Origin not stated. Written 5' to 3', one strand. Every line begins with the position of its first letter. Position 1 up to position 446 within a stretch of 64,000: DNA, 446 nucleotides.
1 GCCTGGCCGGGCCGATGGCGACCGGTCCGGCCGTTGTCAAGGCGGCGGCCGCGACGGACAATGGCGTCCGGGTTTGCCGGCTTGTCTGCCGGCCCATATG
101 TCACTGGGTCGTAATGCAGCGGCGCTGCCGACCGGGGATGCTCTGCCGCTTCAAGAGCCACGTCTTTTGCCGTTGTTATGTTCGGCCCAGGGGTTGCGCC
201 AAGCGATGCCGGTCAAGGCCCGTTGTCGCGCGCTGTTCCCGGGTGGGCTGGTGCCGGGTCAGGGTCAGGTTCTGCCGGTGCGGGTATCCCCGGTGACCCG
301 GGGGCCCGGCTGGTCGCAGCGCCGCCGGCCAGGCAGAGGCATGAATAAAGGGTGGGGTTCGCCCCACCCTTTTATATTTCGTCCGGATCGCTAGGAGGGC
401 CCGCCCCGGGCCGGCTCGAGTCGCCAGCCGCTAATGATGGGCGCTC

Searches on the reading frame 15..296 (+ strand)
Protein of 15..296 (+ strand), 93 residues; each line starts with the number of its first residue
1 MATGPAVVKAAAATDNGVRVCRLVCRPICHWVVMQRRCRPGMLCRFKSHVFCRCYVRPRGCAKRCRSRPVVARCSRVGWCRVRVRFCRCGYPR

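Call 32: search_protein_families(library=ncbifam, max_evalue=10, proteins=[window:15-296:+])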
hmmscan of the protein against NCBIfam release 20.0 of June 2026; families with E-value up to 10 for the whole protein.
window:15-296:+ (93 aa): 0 families
